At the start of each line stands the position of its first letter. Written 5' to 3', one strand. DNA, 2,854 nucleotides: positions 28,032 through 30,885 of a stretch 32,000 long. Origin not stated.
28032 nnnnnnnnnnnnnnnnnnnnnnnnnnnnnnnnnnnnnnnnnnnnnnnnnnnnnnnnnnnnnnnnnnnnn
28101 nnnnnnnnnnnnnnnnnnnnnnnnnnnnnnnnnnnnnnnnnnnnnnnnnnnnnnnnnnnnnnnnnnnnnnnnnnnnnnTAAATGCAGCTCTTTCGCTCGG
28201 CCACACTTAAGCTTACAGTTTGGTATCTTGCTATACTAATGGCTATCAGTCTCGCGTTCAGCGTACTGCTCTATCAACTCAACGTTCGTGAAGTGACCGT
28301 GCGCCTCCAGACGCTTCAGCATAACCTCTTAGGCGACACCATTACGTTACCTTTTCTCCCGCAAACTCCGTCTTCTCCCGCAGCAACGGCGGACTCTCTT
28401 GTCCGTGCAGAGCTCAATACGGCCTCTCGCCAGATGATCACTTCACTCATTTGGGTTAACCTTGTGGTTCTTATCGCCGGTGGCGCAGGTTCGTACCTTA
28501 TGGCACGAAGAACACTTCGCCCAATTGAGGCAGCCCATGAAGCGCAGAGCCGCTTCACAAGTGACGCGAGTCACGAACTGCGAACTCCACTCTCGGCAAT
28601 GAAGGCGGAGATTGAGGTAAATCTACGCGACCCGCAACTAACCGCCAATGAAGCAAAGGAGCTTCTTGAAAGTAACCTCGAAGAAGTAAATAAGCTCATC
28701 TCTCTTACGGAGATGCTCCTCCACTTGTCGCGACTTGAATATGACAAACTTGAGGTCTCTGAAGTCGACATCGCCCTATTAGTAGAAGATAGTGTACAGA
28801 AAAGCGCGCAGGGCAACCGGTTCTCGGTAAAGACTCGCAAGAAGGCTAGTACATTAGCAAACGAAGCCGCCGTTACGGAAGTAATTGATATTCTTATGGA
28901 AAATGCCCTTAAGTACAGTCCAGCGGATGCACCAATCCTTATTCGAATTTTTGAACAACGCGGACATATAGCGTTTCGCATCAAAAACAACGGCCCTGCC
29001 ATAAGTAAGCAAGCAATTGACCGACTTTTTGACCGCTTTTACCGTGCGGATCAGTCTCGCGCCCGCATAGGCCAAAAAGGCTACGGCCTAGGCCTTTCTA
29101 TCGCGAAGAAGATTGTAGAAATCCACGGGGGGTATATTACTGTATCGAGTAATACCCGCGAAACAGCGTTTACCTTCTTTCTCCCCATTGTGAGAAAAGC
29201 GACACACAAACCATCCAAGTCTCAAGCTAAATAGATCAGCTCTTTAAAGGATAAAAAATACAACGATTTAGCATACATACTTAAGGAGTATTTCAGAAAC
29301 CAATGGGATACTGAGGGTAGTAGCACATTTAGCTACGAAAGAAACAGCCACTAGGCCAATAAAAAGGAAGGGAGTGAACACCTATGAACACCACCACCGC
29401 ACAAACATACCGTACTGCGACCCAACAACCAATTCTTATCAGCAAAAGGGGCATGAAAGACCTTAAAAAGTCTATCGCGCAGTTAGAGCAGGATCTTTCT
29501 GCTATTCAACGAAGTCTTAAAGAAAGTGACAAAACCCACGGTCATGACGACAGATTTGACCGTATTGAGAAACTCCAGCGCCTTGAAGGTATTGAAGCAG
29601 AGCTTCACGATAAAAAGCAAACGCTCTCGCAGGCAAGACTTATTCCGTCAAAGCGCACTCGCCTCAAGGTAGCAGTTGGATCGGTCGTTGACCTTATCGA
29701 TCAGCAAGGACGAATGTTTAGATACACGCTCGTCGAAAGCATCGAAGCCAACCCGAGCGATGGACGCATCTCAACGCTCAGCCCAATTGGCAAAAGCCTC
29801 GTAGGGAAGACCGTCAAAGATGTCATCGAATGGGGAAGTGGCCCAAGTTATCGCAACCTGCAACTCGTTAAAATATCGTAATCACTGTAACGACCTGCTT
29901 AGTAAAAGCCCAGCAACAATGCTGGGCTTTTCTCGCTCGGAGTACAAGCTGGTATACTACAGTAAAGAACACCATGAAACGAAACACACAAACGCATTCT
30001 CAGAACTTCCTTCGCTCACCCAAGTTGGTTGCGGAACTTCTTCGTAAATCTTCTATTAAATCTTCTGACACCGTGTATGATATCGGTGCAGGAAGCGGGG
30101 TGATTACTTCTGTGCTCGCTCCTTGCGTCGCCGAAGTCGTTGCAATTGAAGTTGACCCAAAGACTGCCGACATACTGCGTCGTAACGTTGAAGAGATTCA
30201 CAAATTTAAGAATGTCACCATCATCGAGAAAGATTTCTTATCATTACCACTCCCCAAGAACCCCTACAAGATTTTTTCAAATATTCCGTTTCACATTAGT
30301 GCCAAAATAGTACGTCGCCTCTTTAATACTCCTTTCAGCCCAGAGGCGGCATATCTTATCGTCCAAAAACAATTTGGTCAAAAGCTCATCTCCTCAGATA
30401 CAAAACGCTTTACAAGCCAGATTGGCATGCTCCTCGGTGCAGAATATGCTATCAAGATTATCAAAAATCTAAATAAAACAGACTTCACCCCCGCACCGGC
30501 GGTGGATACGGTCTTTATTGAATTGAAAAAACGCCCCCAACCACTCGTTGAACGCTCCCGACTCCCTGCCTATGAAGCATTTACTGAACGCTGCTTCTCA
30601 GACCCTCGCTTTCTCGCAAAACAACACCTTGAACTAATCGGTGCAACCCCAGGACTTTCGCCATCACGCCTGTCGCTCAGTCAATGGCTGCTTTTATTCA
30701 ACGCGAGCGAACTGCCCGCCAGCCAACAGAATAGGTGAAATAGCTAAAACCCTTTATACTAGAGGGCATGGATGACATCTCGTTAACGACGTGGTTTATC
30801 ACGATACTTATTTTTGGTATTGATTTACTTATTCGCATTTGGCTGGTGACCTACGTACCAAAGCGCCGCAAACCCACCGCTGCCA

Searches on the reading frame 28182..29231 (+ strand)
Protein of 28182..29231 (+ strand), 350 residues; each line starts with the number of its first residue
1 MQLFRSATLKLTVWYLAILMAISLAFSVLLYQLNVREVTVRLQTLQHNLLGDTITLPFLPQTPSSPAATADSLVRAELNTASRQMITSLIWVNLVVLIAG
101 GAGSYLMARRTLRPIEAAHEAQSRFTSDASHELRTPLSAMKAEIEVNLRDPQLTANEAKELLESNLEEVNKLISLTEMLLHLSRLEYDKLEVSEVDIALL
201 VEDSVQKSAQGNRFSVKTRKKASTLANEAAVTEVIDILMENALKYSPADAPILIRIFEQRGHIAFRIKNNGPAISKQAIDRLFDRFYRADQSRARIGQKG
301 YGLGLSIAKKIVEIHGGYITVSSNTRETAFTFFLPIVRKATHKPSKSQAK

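Call 33: search_protein_families(library=pfam, proteins=[window:28182-29231:+], max_evalue=0.001)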
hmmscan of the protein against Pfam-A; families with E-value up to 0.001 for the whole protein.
window:28182-29231:+ (350 aa): 2 families
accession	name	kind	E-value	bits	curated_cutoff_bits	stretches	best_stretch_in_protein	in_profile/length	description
PF02518.31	HATPase_c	-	9.7e-24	84.4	26.4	1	228-336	3-109/111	Histidine kinase-, DNA gyrase B-, and HSP90-like ATPase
PF00512.31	HisKA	-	3.7e-14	53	26.9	1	121-186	1-64/66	His Kinase A (phospho-acceptor) domain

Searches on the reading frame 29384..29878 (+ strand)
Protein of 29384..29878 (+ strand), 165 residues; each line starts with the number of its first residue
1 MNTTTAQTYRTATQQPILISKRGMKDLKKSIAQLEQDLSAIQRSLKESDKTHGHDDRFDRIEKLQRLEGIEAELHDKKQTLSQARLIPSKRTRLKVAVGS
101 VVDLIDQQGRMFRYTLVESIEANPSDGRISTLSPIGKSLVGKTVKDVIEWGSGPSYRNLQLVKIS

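Call 33: search_protein_families(library=pfam, proteins=[window:29384-29878:+], max_evalue=0.001)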
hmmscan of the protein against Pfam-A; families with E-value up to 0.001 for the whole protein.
window:29384-29878:+ (165 aa): 1 family
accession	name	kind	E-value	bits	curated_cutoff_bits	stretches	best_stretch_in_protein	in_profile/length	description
PF01272.25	GreA_GreB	-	7.5e-16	58.3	26.9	1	95-164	5-75/77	Transcription elongation factor, GreA/GreB, C-term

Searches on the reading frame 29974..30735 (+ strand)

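Call 33: search_protein_families(library=pfam, proteins=[window:29974-30735:+], max_evalue=0.001)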
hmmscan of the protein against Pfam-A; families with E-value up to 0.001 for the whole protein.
window:29974-30735:+ (254 aa): 9 families
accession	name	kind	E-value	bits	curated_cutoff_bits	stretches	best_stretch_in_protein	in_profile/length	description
PF00398.26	RrnaAD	-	9.6e-44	149.9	24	1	4-212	4-216/263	Ribosomal RNA adenine dimethylase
PF13649.12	Methyltransf_25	-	4.5e-08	34.1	27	1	34-107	1-75/97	Methyltransferase domain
PF05175.20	MTS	-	3.6e-07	30.4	23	1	21-117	25-123/170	Methyltransferase small domain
PF01135.25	PCMT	-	3.1e-06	27.6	20.3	1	11-87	54-132/210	Protein-L-isoaspartate(D-aspartate) O-methyltransferase (PCMT)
PF13847.12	Methyltransf_31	-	3.8e-06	27.1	27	1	28-103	1-81/145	Methyltransferase domain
PF08241.18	Methyltransf_11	-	1.6e-05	25.9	21.2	1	36-97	2-60/95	Methyltransferase domain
PF02390.23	Methyltransf_4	-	0.00019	21.4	24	1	33-168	4-144/173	Putative methyltransferase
PF05219.18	DREV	-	0.00023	20.8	26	1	18-70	82-134/265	DREV methyltransferase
PF02475.24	TRM5-TYW2_MTfase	-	0.00074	19.9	28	0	15-90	20-98/164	TRM5/TYW2 methyltransferase domain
